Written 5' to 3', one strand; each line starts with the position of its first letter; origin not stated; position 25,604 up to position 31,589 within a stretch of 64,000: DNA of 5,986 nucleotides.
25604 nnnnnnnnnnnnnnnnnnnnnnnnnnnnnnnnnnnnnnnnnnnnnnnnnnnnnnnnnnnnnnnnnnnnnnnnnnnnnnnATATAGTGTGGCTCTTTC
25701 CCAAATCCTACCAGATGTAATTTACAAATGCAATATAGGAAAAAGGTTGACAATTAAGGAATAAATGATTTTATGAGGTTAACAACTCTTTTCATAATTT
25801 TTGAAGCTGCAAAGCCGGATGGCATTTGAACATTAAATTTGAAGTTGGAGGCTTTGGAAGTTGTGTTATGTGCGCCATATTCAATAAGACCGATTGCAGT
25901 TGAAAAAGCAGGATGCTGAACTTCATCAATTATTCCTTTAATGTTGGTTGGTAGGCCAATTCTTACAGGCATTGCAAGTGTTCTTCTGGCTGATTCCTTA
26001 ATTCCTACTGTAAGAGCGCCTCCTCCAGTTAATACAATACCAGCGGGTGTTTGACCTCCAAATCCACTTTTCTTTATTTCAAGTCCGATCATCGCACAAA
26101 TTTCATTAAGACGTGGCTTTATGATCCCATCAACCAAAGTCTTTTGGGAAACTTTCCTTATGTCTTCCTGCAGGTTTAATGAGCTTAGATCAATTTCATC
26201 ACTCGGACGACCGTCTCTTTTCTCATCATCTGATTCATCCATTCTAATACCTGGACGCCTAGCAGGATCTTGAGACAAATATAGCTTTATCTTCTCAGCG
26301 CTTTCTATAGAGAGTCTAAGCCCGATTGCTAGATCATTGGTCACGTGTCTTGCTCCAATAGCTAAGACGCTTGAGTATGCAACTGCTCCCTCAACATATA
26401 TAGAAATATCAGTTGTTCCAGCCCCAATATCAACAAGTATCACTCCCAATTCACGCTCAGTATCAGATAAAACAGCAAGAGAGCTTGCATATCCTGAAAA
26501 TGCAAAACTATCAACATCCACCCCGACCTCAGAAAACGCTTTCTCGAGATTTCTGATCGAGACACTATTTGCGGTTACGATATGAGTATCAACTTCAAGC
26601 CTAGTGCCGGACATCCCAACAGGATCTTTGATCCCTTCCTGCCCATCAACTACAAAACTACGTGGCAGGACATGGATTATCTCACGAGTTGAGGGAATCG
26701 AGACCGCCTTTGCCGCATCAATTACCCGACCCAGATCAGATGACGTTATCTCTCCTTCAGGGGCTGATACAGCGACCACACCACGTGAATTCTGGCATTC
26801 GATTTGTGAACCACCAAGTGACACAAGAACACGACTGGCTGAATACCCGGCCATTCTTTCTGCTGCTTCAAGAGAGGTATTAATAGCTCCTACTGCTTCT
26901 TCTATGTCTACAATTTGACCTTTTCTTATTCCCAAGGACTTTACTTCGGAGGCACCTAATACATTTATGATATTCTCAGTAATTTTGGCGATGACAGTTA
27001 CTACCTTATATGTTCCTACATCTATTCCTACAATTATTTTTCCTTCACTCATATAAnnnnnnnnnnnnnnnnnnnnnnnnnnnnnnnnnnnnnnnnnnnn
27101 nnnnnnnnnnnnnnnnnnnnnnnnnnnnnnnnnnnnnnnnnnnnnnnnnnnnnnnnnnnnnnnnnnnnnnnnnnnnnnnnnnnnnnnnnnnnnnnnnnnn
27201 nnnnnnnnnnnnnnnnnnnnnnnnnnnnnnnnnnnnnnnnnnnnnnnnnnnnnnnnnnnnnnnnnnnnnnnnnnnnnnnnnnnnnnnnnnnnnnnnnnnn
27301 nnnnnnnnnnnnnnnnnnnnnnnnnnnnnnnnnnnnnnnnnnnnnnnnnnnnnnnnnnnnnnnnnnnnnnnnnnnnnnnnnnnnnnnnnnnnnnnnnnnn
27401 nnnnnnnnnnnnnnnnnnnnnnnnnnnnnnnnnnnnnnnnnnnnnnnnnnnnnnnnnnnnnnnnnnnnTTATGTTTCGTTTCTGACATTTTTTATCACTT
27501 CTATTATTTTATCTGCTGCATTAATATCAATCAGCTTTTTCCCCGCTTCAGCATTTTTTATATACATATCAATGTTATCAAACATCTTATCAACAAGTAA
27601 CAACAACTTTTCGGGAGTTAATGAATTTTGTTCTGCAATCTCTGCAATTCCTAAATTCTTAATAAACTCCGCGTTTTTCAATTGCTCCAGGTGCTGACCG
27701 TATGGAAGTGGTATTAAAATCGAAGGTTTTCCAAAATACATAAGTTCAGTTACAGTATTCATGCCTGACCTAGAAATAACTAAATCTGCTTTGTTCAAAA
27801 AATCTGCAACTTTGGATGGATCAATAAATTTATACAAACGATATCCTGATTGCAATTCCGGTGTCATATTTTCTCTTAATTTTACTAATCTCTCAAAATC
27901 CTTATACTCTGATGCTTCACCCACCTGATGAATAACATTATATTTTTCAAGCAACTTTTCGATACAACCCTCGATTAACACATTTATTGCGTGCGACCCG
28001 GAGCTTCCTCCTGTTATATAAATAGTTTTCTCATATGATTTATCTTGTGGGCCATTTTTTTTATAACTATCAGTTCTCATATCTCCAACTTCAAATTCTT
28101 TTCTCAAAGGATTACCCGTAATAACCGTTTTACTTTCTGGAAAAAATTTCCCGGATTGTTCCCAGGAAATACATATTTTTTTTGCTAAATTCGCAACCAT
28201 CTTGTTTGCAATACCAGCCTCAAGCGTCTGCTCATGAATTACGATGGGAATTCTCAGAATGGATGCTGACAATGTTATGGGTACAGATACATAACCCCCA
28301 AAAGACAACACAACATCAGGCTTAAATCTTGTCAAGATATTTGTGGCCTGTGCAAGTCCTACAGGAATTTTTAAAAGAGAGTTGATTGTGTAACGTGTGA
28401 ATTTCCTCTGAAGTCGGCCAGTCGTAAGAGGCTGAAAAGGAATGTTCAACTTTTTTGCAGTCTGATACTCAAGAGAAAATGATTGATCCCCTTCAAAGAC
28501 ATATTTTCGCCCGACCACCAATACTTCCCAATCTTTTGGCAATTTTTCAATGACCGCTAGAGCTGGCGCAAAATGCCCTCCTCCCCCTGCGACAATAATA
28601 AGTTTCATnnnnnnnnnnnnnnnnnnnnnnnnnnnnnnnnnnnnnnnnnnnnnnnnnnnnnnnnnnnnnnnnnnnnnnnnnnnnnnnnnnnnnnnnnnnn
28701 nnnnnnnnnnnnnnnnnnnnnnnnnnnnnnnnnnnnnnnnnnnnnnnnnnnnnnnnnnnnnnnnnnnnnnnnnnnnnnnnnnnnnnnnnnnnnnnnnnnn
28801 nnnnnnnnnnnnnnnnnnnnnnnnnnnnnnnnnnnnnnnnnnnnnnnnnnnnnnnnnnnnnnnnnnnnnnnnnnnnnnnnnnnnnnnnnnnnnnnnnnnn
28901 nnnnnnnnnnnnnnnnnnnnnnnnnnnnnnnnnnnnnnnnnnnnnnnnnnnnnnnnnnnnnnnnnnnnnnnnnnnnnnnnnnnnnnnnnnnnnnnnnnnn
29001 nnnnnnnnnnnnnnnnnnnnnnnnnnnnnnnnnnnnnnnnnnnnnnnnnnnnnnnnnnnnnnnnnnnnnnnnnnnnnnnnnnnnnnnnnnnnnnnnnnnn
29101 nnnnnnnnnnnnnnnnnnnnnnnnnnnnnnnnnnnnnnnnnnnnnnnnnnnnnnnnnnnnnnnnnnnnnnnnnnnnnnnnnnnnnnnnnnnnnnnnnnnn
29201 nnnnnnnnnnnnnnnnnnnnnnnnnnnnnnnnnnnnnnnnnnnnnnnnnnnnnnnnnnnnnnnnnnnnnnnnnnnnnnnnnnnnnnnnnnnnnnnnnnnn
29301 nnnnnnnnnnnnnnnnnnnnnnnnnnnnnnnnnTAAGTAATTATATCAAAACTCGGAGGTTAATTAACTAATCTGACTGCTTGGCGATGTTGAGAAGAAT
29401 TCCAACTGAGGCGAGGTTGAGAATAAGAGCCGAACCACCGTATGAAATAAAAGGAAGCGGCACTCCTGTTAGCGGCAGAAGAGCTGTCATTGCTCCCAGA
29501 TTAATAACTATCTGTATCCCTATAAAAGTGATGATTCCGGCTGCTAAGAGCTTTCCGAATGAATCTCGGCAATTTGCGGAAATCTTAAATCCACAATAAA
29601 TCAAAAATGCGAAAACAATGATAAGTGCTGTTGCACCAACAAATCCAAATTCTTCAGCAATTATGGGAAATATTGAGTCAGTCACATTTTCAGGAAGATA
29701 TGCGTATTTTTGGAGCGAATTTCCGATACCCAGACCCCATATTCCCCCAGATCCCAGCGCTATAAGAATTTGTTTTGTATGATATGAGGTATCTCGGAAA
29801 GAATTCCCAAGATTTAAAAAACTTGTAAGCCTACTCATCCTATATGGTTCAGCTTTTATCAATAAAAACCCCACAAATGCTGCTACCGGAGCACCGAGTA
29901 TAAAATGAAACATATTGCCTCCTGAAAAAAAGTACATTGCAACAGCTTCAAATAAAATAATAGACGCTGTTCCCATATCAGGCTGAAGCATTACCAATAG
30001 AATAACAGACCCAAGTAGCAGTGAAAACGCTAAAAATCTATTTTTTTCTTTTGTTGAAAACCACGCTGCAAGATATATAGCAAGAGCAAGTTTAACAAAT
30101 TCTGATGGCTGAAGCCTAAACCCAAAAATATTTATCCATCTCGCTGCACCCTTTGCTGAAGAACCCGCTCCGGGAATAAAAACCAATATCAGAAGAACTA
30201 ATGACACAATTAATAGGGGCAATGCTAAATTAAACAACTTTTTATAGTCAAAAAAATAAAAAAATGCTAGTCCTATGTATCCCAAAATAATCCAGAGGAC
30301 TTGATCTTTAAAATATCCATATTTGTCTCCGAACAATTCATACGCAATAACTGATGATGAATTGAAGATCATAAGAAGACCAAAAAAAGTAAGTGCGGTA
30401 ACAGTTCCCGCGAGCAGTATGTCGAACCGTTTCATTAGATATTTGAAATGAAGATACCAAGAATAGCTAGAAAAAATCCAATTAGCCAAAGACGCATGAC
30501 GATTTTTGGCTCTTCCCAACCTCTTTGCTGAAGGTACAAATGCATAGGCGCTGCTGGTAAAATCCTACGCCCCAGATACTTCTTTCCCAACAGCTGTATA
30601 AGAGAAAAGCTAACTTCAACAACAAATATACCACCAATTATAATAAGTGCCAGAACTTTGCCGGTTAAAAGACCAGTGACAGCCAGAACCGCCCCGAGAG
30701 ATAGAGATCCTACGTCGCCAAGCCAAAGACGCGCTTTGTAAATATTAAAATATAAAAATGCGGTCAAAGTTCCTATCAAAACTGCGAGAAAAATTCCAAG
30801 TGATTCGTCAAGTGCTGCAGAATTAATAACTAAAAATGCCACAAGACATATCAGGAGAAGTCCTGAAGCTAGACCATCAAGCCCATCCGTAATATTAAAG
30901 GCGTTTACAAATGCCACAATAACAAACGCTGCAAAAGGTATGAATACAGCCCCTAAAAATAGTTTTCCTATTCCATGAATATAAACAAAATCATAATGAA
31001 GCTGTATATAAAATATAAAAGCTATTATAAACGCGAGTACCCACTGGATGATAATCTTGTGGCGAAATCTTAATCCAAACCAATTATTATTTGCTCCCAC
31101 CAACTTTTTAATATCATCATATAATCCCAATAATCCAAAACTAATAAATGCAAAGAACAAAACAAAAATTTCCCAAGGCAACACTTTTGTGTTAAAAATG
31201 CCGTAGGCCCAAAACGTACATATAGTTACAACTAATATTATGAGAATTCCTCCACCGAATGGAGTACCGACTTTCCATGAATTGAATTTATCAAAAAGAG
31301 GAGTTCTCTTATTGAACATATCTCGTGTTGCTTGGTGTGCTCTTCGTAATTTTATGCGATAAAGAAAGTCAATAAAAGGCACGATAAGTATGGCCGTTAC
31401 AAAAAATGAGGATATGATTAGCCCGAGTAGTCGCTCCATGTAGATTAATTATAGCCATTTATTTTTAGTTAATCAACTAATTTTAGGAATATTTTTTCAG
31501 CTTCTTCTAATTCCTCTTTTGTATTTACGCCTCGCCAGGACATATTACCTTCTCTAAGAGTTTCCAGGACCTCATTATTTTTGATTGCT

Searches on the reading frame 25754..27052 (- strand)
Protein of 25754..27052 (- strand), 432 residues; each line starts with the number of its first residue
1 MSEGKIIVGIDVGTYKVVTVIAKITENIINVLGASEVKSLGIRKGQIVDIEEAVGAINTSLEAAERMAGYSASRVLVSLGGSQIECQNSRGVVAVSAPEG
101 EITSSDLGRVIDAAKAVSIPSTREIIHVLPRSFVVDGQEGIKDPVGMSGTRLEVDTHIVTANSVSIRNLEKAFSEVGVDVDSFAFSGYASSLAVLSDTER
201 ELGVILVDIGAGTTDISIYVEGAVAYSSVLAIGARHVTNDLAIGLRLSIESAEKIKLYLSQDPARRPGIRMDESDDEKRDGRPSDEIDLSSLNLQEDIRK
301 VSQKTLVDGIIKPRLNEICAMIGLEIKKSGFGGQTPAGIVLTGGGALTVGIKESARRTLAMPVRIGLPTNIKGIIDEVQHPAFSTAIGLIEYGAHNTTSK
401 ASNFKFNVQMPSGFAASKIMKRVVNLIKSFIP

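Call 17: search_protein_families(library=pfam, proteins=[window:25754-27052:-], max_evalue=0.001)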
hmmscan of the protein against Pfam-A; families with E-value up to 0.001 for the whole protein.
window:25754-27052:- (432 aa): 6 families
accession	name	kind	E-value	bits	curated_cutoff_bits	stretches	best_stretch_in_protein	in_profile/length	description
PF14450.12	FtsA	-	2.2e-33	115.8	31.8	2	205-388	1-127/127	Cell division protein FtsA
PF02491.25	SHS2_FTSA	-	3.5e-32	111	25.4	1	81-160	1-79/79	SHS2 domain inserted in FTSA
PF11104.14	PilM_2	-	1.3e-09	37.9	27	1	177-257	154-235/340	Type IV pilus assembly protein PilM;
PF06723.19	MreB_Mbl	-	4.8e-06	26.1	27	1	197-366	140-304/327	MreB/Mbl protein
PF01968.24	Hydantoinase_A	-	0.00022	21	22.9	0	183-228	57-105/291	Hydantoinase/oxoprolinase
PF06277.17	EutA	-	0.0003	20.3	27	1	187-240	129-181/475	Ethanolamine utilisation protein EutA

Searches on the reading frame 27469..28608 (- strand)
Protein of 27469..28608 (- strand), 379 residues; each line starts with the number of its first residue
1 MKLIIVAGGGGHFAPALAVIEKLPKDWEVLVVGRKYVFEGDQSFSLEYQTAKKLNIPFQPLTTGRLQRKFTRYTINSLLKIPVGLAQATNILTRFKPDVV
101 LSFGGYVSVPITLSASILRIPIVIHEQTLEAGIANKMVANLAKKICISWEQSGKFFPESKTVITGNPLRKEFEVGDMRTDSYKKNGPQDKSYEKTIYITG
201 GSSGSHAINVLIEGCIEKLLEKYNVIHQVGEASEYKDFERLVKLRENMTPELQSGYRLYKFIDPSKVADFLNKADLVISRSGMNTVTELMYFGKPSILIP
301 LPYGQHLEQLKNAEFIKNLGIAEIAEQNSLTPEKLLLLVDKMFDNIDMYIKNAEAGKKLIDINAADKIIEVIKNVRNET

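Call 17: search_protein_families(library=pfam, proteins=[window:27469-28608:-], max_evalue=0.001)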
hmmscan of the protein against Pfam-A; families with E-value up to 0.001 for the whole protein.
window:27469-28608:- (379 aa): 5 families
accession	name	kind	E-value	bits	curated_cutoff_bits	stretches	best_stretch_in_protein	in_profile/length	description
PF04101.22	Glyco_tran_28_C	-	3.8e-31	108.8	22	1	195-356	1-154/166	Glycosyltransferase family 28 C-terminal domain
PF03033.26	Glyco_transf_28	-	4.7e-25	88.7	26.2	1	4-146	3-138/139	Glycosyltransferase family 28 N-terminal domain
PF13528.12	Glyco_trans_1_3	-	4.7e-07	29.7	25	1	244-335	225-314/322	Glycosyl transferase family 1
PF08660.17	Alg14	-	3.2e-05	24.4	27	1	4-124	2-121/171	Oligosaccharide biosynthesis protein Alg14 like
PF02350.25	Epimerase_2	-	0.00045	19.6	30.6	0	223-299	216-284/347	UDP-N-acetylglucosamine 2-epimerase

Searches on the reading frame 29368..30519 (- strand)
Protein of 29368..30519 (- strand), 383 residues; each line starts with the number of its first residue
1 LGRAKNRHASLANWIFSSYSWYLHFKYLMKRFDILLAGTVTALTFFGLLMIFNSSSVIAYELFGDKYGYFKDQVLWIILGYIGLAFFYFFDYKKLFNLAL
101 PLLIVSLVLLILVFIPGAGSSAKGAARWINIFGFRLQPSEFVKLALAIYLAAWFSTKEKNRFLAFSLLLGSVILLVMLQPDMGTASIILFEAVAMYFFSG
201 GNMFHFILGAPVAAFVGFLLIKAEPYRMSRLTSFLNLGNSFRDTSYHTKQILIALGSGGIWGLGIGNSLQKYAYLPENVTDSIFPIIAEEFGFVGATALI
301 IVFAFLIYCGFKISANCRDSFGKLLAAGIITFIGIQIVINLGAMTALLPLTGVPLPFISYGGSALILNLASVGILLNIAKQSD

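Call 17: search_protein_families(library=pfam, proteins=[window:29368-30519:-], max_evalue=0.001)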
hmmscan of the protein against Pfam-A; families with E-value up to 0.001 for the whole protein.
window:29368-30519:- (383 aa): 1 family
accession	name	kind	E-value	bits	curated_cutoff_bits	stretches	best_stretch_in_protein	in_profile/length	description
PF01098.24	FTSW_RODA_SPOVE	-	1.2e-94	317.7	26.4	1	37-382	5-354/356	Cell cycle protein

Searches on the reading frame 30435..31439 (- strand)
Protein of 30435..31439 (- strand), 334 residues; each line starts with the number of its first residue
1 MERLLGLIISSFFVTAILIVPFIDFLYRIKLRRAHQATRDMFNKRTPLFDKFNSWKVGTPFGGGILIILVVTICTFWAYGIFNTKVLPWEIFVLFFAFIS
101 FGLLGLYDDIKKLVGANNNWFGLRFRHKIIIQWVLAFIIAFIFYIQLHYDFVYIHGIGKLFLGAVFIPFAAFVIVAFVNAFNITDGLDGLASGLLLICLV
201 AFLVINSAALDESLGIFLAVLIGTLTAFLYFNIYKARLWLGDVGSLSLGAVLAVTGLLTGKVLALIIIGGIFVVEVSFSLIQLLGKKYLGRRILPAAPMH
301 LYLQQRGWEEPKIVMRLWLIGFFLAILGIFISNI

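Call 17: search_protein_families(library=pfam, proteins=[window:30435-31439:-], max_evalue=0.001)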
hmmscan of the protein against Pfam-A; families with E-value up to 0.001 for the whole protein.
window:30435-31439:- (334 aa): 1 family
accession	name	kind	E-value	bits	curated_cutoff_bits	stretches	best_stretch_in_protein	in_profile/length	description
PF00953.26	Glycos_transf_4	-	1.9e-28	99.9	27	1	92-257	2-157/160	Glycosyl transferase family 4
